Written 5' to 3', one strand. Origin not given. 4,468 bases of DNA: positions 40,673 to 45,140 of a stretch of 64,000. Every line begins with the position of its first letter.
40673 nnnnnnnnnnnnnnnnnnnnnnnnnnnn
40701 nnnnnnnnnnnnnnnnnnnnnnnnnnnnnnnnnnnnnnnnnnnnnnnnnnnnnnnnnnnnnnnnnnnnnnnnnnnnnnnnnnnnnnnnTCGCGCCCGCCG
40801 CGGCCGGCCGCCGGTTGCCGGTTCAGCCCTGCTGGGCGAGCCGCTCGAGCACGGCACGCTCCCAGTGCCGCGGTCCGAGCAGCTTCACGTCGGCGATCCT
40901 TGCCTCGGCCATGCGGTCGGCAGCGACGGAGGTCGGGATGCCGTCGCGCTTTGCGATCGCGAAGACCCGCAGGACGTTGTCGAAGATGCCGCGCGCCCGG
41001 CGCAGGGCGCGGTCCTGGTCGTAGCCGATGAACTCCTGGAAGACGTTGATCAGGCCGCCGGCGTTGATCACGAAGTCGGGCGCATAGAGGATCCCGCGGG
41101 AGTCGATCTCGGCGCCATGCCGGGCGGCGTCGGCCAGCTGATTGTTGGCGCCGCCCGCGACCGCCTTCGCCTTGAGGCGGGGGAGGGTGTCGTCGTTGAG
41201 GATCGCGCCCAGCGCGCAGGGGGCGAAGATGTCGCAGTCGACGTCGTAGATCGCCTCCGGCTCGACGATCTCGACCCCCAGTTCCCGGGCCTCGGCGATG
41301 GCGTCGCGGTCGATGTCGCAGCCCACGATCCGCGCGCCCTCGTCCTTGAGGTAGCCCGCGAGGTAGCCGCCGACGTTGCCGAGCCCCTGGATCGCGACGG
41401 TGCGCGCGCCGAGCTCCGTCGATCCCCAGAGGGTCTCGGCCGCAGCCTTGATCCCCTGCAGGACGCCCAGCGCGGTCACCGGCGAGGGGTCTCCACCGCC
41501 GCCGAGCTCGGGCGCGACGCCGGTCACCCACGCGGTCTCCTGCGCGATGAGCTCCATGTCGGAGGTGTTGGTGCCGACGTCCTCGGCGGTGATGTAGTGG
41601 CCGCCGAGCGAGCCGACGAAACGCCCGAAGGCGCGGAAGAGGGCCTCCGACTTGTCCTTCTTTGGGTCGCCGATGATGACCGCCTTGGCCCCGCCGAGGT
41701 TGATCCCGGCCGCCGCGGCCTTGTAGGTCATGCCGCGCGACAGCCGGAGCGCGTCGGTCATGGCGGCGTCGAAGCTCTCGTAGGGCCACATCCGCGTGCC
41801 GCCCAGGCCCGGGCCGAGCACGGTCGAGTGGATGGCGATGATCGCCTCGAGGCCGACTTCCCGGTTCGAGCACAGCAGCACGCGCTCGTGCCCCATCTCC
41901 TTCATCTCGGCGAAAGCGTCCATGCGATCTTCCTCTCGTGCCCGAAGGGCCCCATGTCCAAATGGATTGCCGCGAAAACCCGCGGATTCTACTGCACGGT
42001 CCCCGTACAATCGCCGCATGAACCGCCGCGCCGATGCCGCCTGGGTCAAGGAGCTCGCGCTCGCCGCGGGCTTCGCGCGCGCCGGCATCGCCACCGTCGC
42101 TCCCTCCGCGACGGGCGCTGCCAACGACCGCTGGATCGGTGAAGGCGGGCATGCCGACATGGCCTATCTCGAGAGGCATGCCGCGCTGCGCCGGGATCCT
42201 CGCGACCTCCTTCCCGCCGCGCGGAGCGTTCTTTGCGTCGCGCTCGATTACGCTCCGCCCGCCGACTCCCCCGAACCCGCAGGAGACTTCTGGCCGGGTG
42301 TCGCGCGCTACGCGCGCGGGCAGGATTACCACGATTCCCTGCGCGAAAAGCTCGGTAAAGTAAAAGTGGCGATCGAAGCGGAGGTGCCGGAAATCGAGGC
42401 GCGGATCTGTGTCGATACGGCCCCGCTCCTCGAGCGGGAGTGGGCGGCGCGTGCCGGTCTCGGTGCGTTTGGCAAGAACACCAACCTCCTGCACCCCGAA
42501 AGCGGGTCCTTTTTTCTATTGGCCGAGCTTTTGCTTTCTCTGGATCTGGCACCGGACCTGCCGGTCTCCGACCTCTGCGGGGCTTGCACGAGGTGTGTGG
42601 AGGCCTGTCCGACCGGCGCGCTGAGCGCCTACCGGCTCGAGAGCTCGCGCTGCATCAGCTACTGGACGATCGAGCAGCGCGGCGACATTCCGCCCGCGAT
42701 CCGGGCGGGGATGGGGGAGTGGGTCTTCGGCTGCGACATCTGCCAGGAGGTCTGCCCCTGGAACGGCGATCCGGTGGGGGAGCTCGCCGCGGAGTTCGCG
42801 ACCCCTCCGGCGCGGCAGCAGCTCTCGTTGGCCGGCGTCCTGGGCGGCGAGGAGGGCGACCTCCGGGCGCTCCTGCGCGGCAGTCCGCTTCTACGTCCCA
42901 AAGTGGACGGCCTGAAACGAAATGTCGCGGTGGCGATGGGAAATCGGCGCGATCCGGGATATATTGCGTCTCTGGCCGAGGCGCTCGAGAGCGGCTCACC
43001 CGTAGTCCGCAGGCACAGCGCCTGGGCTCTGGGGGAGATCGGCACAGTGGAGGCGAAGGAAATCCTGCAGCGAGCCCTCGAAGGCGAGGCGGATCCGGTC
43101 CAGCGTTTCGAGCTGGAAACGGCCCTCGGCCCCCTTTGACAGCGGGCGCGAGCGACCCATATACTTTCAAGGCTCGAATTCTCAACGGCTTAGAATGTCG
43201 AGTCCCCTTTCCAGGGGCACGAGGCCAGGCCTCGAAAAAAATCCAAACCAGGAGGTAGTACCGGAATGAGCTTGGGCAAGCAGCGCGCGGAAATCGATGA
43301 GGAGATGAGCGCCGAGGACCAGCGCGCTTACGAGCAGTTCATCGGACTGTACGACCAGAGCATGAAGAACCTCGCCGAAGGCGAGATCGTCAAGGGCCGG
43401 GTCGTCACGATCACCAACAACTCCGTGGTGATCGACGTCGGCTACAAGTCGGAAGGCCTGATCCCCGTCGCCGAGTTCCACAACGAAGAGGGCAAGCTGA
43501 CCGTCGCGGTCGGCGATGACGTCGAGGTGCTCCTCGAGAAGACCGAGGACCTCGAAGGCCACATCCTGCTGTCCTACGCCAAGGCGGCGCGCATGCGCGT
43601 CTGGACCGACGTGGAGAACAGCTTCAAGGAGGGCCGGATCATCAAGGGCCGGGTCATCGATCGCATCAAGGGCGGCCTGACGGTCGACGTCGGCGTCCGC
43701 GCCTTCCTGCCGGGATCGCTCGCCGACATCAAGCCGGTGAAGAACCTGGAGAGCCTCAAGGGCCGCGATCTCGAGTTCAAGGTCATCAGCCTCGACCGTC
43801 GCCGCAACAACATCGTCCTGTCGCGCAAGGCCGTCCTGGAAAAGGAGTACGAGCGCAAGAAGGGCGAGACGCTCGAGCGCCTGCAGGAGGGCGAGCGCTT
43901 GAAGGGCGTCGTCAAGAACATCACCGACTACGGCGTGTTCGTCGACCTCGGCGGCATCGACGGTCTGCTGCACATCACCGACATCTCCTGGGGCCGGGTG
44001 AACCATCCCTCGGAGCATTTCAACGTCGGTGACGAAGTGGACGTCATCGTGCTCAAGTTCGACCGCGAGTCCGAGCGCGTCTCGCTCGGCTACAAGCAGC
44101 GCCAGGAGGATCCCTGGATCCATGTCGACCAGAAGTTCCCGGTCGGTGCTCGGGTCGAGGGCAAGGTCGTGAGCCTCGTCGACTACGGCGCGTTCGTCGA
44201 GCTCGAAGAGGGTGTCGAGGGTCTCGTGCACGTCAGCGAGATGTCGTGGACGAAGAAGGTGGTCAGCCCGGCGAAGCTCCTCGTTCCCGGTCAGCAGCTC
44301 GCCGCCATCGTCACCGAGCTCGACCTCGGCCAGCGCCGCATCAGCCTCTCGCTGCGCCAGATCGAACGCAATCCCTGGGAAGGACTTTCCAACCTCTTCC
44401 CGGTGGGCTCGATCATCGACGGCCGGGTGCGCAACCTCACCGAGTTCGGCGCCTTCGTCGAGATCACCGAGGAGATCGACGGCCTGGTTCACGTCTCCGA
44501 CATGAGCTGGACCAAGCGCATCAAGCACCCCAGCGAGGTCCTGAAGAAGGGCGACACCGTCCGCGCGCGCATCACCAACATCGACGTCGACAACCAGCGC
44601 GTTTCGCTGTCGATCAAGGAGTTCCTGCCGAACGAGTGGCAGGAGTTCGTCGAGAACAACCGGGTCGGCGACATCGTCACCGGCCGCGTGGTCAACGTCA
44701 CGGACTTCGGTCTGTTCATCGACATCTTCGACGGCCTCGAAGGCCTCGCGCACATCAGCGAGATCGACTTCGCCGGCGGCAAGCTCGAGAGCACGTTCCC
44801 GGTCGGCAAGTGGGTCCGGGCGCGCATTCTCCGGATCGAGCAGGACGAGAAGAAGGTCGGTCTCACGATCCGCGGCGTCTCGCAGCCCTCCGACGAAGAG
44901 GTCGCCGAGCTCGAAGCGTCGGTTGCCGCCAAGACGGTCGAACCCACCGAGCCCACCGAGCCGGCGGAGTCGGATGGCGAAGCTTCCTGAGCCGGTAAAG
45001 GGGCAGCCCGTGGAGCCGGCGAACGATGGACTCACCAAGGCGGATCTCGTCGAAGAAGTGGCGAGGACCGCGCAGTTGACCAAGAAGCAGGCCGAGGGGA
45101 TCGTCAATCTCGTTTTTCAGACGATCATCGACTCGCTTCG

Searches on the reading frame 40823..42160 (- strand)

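Call 69: search_protein_families(library=pfam, proteins=[window:40823-42160:-], max_evalue=0.00001)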
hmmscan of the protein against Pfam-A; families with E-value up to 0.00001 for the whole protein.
window:40823-42160:- (445 aa): 2 families
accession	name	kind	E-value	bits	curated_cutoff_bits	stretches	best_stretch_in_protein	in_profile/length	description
PF02812.23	ELFV_dehydrog_N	-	2.1e-30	105.5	25.3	1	101-209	14-127/129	Glu/Leu/Phe/Val dehydrogenase, dimerisation domain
PF00208.27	ELFV_dehydrog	-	1.5e-18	67.9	23.4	2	295-371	98-175/241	Glutamate/Leucine/Phenylalanine/Valine dehydrogenase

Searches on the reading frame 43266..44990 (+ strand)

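Call 69: search_protein_families(library=pfam, proteins=[window:43266-44990:+], max_evalue=0.00001)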
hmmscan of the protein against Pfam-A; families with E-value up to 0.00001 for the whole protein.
window:43266-44990:+ (574 aa): 6 families
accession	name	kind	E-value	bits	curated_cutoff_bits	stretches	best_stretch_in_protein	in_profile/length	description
PF00575.29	S1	-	3.4e-94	309.7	22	6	206-277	2-74/74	S1 RNA binding domain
PF23459.1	S1_RRP5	-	1e-37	129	27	4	381-449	4-71/72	RRP5 S1 domain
PF21710.3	Spt6_S1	-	1.1e-13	51.7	27.5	1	378-452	14-88/91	Spt6, S1/OB domain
PF24685.1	OB_RRP5_4th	-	6.5e-08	32.9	31.5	0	394-439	24-71/92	RRP5 OB-fold domain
PF17092.11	PCB_OB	-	8e-07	30.3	27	0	374-438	25-99/111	Penicillin-binding protein OB-like domain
PF13509.12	S1_2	-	5.7e-06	26.8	21.8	0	467-499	1-33/61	S1 domain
